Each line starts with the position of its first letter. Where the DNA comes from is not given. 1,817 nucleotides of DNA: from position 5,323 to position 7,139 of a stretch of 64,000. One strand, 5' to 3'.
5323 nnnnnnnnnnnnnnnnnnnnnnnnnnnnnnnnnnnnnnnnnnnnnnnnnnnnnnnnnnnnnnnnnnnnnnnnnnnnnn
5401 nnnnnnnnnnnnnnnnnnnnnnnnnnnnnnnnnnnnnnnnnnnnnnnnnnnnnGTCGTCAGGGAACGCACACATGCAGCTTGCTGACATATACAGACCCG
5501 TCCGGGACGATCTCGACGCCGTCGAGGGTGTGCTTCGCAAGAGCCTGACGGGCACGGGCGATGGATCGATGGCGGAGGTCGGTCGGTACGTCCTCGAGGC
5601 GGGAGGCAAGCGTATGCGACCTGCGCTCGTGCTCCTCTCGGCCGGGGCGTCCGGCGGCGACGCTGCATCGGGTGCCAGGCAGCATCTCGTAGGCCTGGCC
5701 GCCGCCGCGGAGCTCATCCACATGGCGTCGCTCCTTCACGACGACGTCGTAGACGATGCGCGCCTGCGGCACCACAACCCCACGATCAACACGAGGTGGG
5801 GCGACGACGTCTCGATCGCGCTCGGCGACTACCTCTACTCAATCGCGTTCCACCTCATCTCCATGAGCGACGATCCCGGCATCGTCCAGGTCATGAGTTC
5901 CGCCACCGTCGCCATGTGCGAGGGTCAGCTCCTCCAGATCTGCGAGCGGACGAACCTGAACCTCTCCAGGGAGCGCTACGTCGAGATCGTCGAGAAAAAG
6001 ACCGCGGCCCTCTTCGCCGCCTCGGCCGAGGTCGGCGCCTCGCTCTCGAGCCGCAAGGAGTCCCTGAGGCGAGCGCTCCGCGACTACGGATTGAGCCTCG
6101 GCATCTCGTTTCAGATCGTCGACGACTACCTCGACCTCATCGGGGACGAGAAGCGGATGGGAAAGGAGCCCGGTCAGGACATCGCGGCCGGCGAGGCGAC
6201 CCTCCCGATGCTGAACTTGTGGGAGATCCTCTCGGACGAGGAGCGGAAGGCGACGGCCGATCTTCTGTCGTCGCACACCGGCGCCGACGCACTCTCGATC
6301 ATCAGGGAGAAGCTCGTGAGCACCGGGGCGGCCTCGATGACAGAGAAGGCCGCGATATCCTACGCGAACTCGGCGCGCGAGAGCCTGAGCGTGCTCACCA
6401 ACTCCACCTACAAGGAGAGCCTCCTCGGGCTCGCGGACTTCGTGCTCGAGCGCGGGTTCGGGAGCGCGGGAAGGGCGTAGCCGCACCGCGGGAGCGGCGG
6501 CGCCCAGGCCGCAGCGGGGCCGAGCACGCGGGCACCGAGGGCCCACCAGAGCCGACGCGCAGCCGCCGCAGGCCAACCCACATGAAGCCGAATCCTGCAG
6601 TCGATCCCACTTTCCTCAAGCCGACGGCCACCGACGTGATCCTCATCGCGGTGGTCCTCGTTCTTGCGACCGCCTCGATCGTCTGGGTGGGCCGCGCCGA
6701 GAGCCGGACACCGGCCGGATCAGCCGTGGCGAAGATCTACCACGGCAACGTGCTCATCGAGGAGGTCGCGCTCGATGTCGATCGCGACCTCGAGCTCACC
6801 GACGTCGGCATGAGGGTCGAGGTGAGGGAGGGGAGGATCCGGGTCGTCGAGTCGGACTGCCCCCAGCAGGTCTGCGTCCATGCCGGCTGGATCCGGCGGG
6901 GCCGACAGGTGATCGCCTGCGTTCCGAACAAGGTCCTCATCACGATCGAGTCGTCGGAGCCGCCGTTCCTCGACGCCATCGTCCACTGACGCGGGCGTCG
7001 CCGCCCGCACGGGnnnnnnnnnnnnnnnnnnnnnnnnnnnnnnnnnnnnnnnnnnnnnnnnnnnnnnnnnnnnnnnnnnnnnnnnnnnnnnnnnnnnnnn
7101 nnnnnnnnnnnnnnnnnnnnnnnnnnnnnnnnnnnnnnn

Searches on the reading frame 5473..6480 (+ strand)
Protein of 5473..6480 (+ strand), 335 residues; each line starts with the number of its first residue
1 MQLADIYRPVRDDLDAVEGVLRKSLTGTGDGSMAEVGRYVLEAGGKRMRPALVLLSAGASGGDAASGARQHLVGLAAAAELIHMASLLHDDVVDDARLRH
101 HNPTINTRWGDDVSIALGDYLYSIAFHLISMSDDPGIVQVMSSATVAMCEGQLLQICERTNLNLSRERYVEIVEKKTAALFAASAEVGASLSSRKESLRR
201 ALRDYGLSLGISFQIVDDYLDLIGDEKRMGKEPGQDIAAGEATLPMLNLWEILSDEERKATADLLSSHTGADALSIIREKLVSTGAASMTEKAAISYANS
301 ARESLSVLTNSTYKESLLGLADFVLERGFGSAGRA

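Call 3: search_protein_families(library=pfam, proteins=[window:5473-6480:+], max_evalue=0.01)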
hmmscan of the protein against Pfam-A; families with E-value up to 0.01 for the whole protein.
window:5473-6480:+ (335 aa): 1 family
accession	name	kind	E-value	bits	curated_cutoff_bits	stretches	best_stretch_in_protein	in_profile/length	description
PF00348.22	polyprenyl_synt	-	4.2e-67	226.4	27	1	33-269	4-238/251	Polyprenyl synthetase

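Call 4: search_protein_families(library=ncbifam, proteins=[window:5473-6480:+], max_evalue=0.01)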
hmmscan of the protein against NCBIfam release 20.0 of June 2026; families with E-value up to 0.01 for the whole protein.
window:5473-6480:+ (335 aa): 16 families
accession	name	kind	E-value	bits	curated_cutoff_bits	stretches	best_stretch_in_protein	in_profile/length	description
NF040698.1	IdsA_Meth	equivalog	7e-67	226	468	1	15-327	12-326/328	short chain isoprenyl diphosphate synthase IdsA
TIGR02748.1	GerC3_HepT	equivalog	3.4e-63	213.7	456.55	1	3-327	2-317/319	heptaprenyl diphosphate synthase component II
NF008140.0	PRK10888.1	equivalog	3.3e-56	190.9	412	1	1-327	1-321/323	octaprenyl diphosphate synthase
TIGR02749.1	prenyl_cyano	equivalog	3.5e-56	190.6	383.2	1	3-327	3-320/322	solanesyl diphosphate synthase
NF041169.1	f2_encap_cargo4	exception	5.5e-56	190.2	450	1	33-327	38-332/334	family 2 encapsulin nanocompartment cargo protein polyprenyl transferase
NF041003.1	GGPP_syn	equivalog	3.3e-52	177.6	500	1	16-327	12-324/326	geranylgeranyl diphosphate synthase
NF045628.1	HxpDPsynlarge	equivalog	7.2e-51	173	500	1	15-327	6-309/311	hexaprenyl-diphosphate synthase large subunit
NF042417.1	NPPPS_Mycobact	equivalog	2.3e-47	161.7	600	1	6-327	18-333/335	nonaprenyl/(2E,6E)-farnesyl/geranylgeranyl diphosphat synthase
NF040789.2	gerfarn_diphsyn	equivalog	1.4e-42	146.1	560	1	10-329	11-345/345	geranylfarnesyl diphosphate synthase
NF045485.1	FPPsyn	subfamily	6.8e-41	140.3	275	1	16-251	7-249/288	farnesyl diphosphate synthase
NF045549.1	GGPPsyn_IdsB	equivalog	1.2e-37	129.8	475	1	43-327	63-344/346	geranylgeranyl diphosphate synthase IdsB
NF045685.1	GGPPSynCrtE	equivalog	2.7e-34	118.5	460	1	15-263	12-261/293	geranylgeranyl diphosphate synthase CrtE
NF040627.1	GFPS_Meth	equivalog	1.5e-33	116.5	600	1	16-224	11-212/285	geranylfarnesyl diphosphate synthase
NF007877.0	PRK10581.1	equivalog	8.2e-28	97.4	321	1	33-252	32-258/299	(2E,6E)-farnesyl diphosphate synthase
NF040936.1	hexpp_archaea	equivalog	7e-22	78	400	1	17-227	14-210/275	hexaprenyl pyrophosphate synthase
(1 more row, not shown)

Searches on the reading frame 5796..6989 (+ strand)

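Call 3: search_protein_families(library=pfam, proteins=[window:5796-6989:+], max_evalue=0.01)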
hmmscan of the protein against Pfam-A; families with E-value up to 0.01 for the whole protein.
window:5796-6989:+ (397 aa): 1 family
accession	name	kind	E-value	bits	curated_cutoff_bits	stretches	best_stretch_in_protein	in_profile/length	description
PF07009.16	NusG_II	-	2.5e-23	82.7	29.6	1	283-387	1-106/107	NusG domain II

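Call 4: search_protein_families(library=ncbifam, proteins=[window:5796-6989:+], max_evalue=0.01)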
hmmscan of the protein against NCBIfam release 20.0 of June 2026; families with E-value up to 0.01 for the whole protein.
window:5796-6989:+ (397 aa): 0 families
